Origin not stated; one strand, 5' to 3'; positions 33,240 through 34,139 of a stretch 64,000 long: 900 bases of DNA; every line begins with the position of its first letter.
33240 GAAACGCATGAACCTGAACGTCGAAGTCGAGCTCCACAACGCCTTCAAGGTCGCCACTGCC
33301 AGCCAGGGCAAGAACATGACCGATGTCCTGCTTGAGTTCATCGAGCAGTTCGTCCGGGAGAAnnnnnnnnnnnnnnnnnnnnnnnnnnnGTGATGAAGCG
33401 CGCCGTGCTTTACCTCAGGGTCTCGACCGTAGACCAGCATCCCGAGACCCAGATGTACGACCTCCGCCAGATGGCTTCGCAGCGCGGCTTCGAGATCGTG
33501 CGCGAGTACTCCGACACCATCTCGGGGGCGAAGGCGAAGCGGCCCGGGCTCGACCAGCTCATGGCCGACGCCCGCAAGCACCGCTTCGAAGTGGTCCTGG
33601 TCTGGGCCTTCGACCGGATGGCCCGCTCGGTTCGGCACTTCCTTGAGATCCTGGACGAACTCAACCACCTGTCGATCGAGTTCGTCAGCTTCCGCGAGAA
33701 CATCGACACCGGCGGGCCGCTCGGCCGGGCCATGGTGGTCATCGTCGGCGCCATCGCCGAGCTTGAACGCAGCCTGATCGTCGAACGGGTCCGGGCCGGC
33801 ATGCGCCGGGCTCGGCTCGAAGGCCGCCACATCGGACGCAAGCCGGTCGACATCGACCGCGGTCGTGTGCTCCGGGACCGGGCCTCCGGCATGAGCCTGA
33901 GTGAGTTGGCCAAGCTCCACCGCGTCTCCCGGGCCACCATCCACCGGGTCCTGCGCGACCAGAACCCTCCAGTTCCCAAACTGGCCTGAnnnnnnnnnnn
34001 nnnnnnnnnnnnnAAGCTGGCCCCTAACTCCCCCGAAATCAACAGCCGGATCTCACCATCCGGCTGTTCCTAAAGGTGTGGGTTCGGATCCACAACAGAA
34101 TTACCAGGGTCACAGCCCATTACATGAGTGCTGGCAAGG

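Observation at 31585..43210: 2.5-kb near-identical inverted repeats, each encoding an HTH, an RHH protein and a serine recombinase, bracket a 6.6-kb lower-GC segment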

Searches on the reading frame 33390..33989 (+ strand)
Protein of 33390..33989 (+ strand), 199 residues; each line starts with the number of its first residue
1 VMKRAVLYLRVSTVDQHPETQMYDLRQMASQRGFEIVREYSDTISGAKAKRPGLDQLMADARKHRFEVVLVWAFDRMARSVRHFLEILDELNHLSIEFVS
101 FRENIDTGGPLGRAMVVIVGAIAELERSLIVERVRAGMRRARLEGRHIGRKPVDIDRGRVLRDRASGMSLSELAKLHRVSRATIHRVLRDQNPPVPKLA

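Call 6: search_protein_families(library=pfam, proteins=[window:33390-33989:+], max_evalue=0.01)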
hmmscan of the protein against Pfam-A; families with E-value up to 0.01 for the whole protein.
window:33390-33989:+ (199 aa): 9 families
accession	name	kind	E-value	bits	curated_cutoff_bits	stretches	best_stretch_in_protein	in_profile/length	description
PF00239.26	Resolvase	-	6.3e-44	150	23.3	1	5-146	1-144/145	Resolvase, N terminal domain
PF13384.12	HTH_23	-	1.5e-05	25.1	24.6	1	155-190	5-40/50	Homeodomain-like domain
PF13560.12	HTH_31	-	0.00041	21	27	1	159-194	7-42/64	Helix-turn-helix domain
PF13551.12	HTH_29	-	0.00051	20.5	28.1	1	157-191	1-36/64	Winged helix-turn helix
PF02796.21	HTH_7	-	0.00064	20.2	23.8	1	159-191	13-45/45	Helix-turn-helix domain of resolvase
PF13518.12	HTH_28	-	0.0011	19.5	25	1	157-189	2-34/52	Helix-turn-helix domain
PF22688.2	Hda_lid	-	0.0015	18.9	27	0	69-96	23-50/65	Hda, lid domain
PF13936.12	HTH_38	-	0.0027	17.8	27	1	157-189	10-42/44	Helix-turn-helix domain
PF09339.16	HTH_IclR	-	0.0056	16.9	22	0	160-189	11-40/52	IclR helix-turn-helix domain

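Call 13: search_protein_families(library=phrogs, proteins=[window:33390-33989:+], max_evalue=0.01)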
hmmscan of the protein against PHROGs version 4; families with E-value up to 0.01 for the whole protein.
window:33390-33989:+ (199 aa): 7 families
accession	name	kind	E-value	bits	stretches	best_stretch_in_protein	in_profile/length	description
phrog_125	-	DNA, RNA and nucleotide metabolism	1.2e-53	183.3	1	1-191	18-203/254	DNA invertase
phrog_95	-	integration and excision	1.8e-44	153.4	1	1-152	86-244/651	integrase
phrog_6620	-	integration and excision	4.6e-07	30.6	1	3-100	56-154/201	transposase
phrog_8275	-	DNA, RNA and nucleotide metabolism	0.00037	21.3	1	8-57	5-48/51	DNA invertase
phrog_664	-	DNA, RNA and nucleotide metabolism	0.0011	19.8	1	107-194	29-127/210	DNA binding protein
phrog_3642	-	DNA, RNA and nucleotide metabolism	0.0029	18.5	1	162-198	16-52/79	HTH DNA binding protein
phrog_10045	-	DNA, RNA and nucleotide metabolism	0.0098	16.7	0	160-194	13-47/74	HTH DNA binding protein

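Call 14: find_encoding_contigs(protein=window:33390-33989:+, flank=10000, max_places=10)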
Protein window:33390-33989:+ (199 aa): no gene with exactly this product is on record in the collection.

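Call 15: find_related_loci(query=window:33390-33986:+, collection=genome_contigs, flank=10000)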
Query window:33390-33986:+ (199 aa) in genome_contigs; peptide patterns used: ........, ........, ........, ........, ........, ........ (x = any residue, [..] = any of these).
332 stretches matched a pattern; 182 encode a relative of the query (tblastn E <= 1e-3); the best 80 are kept; 78 distinct loci.
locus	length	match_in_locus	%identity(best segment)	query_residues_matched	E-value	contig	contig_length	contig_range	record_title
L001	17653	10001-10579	78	2-194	2e-102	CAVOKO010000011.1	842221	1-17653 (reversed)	MAG: uncultured Acidobacteriota bacterium isolate MFD00082.bin.1.133 genome assembly, contig: contig_9569, whole genome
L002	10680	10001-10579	78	2-194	1e-101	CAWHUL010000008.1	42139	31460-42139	MAG: uncultured Acidobacteriota bacterium isolate MFD06435.bin.2.146 genome assembly, contig: contig_33782, whole genome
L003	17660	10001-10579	77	2-194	9e-102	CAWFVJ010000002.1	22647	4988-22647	MAG: uncultured Acidobacteriota bacterium isolate MFD05377.bin.1.184 genome assembly, contig: contig_114963, whole genom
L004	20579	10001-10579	77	2-194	8e-101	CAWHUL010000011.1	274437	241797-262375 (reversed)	MAG: uncultured Acidobacteriota bacterium isolate MFD06435.bin.2.146 genome assembly, contig: contig_33797, whole genome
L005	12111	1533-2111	75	2-194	7e-99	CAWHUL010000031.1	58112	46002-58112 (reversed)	MAG: uncultured Acidobacteriota bacterium isolate MFD06435.bin.2.146 genome assembly, contig: contig_97704, whole genome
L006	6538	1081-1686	75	3-199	9e-99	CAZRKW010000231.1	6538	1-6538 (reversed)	MAG TPA_asm: uncultured Acidobacteriaceae bacterium isolate binchicken_co54_479 genome assembly, contig: NODE_21814_leng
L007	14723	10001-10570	77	1-190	2e-98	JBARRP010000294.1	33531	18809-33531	MAG: Candidatus Acidiferrales bacterium isolate MFD13499_ilm_asm_bin38 k127_421909, whole genome shotgun sequence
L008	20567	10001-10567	77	1-189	1e-98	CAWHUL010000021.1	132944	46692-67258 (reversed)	MAG: uncultured Acidobacteriota bacterium isolate MFD06435.bin.2.146 genome assembly, contig: contig_73955, whole genome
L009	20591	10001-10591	74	1-197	1e-98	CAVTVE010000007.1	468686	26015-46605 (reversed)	MAG: uncultured Acidobacteriota bacterium isolate MFD09286.bin.2.68 genome assembly, contig: contig_19019, whole genome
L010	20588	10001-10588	75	1-197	8e-98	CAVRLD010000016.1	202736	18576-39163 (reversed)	MAG: uncultured Acidobacteriota bacterium isolate MFD05513.bin.2.94 genome assembly, contig: contig_45219, whole genome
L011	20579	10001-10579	73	1-193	2e-97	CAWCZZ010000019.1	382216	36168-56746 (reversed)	MAG: uncultured Acidobacteriota bacterium isolate MFD01716.bin.1.50 genome assembly, contig: contig_9915, whole genome s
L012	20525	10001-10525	82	1-175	4e-97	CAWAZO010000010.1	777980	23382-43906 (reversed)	MAG: uncultured Acidobacteriota bacterium isolate MFD05512.bin.2.27 genome assembly, contig: contig_3016, whole genome s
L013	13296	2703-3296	72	1-197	2e-97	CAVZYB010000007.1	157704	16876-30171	MAG: uncultured Acidobacteriota bacterium isolate MFD01828.bin.2.47 genome assembly, contig: contig_14700, whole genome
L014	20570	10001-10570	75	3-192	1e-96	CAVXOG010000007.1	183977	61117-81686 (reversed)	MAG: Candidatus Acidoferrales bacterium isolate MFD02134.bin.1.286 genome assembly, contig: contig_14661, whole genome s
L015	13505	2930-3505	75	2-193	5e-96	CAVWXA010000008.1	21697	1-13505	MAG: uncultured Acidobacteriaceae bacterium isolate MFD03399.bin.2.108 genome assembly, contig: contig_18256, whole geno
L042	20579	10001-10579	72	1-193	3e-92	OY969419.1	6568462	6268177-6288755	MAG: uncultured Acidobacteriaceae bacterium isolate MFD03346.bin.1.13 genome assembly, chromosome: 1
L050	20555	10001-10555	74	3-187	2e-90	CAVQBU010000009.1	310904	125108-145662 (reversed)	MAG: uncultured Acidobacteriota bacterium isolate MFD01138.bin.3.14 genome assembly, contig: contig_36012, whole genome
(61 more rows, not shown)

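Call 36: search_solved_structures(query=window:33390-33986:+, max_evalue=0.00001)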
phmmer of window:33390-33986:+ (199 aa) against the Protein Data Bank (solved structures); distinct sequences matched with E-value up to 0.00001: 13.
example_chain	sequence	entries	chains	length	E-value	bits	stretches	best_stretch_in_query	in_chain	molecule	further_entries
4m6f_A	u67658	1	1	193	2.1e-26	96.2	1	6-186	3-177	DNA-invertase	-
3uj3_X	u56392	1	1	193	1.1e-25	93.8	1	7-186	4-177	DNA-invertase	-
2gm4_A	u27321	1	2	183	5.2e-21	78.6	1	8-192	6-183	Transposon gamma-delta resolvase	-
1gdt_A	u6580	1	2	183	1e-20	77.6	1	7-192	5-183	PROTEIN (GAMMA DELTA RESOLVASE)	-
5cy1_A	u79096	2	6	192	3.1e-20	76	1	7-192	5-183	Transposon Tn3 resolvase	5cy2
1zr2_A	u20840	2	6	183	2.7e-19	73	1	8-192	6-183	Transposon gamma-delta resolvase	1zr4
3bvp_A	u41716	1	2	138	2.2e-18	70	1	1-129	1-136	TP901-1 Integrase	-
1gdr_A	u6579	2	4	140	2.9e-13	53.4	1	7-145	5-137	GAMMA DELTA-RESOLVASE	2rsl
9iu2_A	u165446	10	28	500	1.2e-11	48.1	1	9-150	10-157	Integrase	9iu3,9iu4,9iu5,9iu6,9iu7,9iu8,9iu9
2gm5_A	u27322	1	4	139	2.9e-11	46.8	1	8-143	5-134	Transposon gamma-delta resolvase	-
3guv_A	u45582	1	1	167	8.8e-10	42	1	5-147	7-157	Site-specific recombinase, resolvase family protein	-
6dgc_A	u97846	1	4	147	1.8e-07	34.5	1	4-121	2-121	ISC1926 TnpA C-terminal catalytic domain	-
1ght_A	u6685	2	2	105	9.9e-06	28.8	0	7-113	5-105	TRANSPOSON GAMMA-DELTA RESOLVASE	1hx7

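Call 60: search_protein_families(library=ncbifam, proteins=[window:33390-33989:+], max_evalue=0.01)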
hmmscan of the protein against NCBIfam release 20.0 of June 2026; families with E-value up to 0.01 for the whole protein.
window:33390-33989:+ (199 aa): 7 families
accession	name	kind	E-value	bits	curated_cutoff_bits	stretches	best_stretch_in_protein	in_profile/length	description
NF047343.1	SCCmet_CcrB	equivalog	1.1e-24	87.1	900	1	3-156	7-166/542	cassette chromosome recombinase CcrB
NF041201.1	recomb_XisF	equivalog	4.8e-22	78.5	375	1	6-147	2-142/465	fdxN element excision recombinase XisF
NF047347.1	SCCmet_CcrC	equivalog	3.5e-18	65.4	900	1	1-146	1-154/558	cassette chromosome recombinase CcrC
NF009949.0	PRK13413.1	equivalog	8.2e-17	61.5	272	1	8-191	5-196/203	master DNA invertase Mpi family serine-type recombinase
NF049883.1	resolv_YneB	equivalog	3.5e-13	49.5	175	1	4-189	1-206/211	YneB family resolvase-like protein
NF047344.1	SCCmet_CcrA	equivalog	5.4e-13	48.9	700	1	2-148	1-149/442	cassette chromosome recombinase CcrA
NF033518.0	transpos_IS607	equivalog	1.9e-10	40.6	110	1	3-104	54-156/187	IS607 family transposase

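Call 63: find_related_loci(query=window:33390-33986:+, collection=metagenome_contigs, flank=10000)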
Query window:33390-33986:+ (199 aa) in metagenome_contigs; peptide patterns used: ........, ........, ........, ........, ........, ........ (x = any residue, [..] = any of these).
600 stretches matched a pattern (row limit reached: there are more); 501 encode a relative of the query (tblastn E <= 1e-3); the best 80 are kept; 80 distinct loci.
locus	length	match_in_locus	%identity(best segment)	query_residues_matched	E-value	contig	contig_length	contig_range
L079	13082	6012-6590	78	2-194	6e-102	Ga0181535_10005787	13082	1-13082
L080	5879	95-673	77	2-194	2e-101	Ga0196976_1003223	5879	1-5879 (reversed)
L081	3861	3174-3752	76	2-194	6e-102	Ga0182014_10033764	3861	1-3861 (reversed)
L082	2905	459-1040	76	2-195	1e-103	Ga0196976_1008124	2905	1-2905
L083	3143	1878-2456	76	2-194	4e-103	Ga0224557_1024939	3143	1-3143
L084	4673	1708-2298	76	3-199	5e-101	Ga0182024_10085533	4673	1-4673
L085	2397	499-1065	78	2-190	1e-104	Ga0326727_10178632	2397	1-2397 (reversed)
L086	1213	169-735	78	2-190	9e-109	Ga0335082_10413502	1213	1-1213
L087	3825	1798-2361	80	3-190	3e-101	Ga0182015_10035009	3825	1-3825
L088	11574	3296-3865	78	3-192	3e-100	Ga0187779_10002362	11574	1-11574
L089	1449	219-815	74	1-199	2e-107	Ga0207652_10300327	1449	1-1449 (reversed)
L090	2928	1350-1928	76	2-194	2e-102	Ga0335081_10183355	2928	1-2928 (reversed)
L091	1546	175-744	78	1-190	8e-107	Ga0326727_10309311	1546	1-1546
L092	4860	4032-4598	77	2-190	8e-100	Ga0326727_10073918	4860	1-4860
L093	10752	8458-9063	75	3-199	3e-99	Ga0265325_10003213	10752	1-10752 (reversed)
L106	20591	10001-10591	73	1-197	7e-98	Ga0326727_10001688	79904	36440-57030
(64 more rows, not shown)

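Call 69: search_protein_families(library=padloc, proteins=[window:33390-33989:+], max_evalue=0.001)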
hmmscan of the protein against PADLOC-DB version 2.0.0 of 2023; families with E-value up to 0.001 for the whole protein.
window:33390-33989:+ (199 aa): 1 family
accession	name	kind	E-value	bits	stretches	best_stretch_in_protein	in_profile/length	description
PDLC04133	mad1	-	0.0009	17.5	0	167-194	5-32/60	mads_1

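Call 70: search_solved_structures(query=window:33390-33986:+, max_evalue=1e-18, show_alignments=3)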
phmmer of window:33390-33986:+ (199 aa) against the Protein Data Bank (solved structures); distinct sequences matched with E-value up to 1e-18: 6.
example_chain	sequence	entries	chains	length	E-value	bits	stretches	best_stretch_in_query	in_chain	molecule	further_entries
4m6f_A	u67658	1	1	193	2.1e-26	96.2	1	6-186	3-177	DNA-invertase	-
3uj3_X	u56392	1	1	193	1.1e-25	93.8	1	7-186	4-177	DNA-invertase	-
2gm4_A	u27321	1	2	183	5.2e-21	78.6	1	8-192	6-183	Transposon gamma-delta resolvase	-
1gdt_A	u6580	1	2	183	1e-20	77.6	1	7-192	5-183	PROTEIN (GAMMA DELTA RESOLVASE)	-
5cy1_A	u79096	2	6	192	3.1e-20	76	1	7-192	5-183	Transposon Tn3 resolvase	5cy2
1zr2_A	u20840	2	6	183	2.7e-19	73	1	8-192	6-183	Transposon gamma-delta resolvase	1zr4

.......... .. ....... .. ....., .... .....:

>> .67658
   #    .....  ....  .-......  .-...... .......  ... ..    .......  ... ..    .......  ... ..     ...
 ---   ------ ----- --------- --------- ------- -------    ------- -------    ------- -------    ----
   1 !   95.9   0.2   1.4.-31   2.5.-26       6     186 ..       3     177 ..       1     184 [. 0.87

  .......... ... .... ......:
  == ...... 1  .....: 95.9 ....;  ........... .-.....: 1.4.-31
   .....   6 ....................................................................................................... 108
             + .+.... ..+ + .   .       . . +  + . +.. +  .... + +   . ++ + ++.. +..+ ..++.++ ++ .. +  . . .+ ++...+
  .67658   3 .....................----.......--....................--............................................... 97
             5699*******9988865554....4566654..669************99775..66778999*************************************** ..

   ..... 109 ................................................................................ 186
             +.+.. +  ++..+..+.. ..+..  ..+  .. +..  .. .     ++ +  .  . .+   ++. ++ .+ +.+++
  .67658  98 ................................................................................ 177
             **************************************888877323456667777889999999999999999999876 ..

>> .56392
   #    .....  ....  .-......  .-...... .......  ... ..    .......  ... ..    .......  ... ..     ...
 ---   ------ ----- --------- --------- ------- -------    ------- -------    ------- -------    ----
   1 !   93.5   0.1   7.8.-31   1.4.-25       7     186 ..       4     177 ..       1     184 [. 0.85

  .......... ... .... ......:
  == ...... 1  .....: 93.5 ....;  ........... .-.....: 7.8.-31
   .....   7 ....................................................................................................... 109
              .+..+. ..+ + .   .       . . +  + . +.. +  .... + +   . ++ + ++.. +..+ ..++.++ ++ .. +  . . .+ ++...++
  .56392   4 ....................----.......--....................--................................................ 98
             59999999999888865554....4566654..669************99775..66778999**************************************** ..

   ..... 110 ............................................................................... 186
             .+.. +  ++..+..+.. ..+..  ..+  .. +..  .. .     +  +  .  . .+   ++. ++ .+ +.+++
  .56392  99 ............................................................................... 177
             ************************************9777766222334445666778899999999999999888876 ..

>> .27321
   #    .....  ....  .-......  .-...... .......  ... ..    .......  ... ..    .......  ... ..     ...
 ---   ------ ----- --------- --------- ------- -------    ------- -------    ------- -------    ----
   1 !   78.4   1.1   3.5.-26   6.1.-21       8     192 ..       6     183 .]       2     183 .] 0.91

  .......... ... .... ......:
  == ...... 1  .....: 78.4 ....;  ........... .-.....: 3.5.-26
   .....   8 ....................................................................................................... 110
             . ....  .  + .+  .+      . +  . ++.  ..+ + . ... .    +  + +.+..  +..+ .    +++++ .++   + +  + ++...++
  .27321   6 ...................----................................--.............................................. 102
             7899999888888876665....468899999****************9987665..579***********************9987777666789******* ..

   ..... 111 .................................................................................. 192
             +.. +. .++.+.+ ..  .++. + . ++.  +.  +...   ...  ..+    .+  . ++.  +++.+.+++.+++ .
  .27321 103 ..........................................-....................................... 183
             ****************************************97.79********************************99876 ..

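Call 84: search_protein_families(library=pfam, alignment_id=A1, max_evalue=0.00001)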
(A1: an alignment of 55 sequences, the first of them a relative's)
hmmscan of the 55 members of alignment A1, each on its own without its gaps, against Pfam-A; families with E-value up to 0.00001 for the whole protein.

A. member 1, L015:4042-5262:- (407 aa): 0 families

B. families by the number of members that match (of 55 scanned): 83 families (the first 25 are shown)
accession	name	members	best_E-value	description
PF07719.23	TPR_2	3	3e-24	Tetratricopeptide repeat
PF13181.12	TPR_8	3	7.7e-22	Tetratricopeptide repeat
PF13424.12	TPR_12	2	2e-24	Tetratricopeptide repeat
PF01261.30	AP_endonuc_2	2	6.2e-24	Xylose isomerase-like TIM barrel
PF00515.34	TPR_1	2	2.1e-23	Tetratricopeptide repeat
PF13414.12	TPR_11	2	6.1e-23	TPR repeat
PF00486.34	Trans_reg_C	2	2.6e-19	Transcriptional regulatory protein, C terminal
PF04851.21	ResIII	2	6.4e-16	Type III restriction enzyme, res subunit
PF13428.12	TPR_14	2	1.5e-12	Tetratricopeptide repeat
PF00270.35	DEAD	2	6.1e-12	DEAD/DEAH box helicase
PF13431.12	TPR_17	2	6.1e-12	Tetratricopeptide repeat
PF00982.27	Glyco_transf_20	1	8.7e-141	Glycosyltransferase family 20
PF05107.17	Cas_Cas7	1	1.1e-93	CRISPR-associated protein Cas7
PF01867.21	Cas_Cas1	1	5.2e-78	CRISPR associated protein Cas1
PF19975.5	DO-GTPase1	1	6.9e-61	Double-GTPase 1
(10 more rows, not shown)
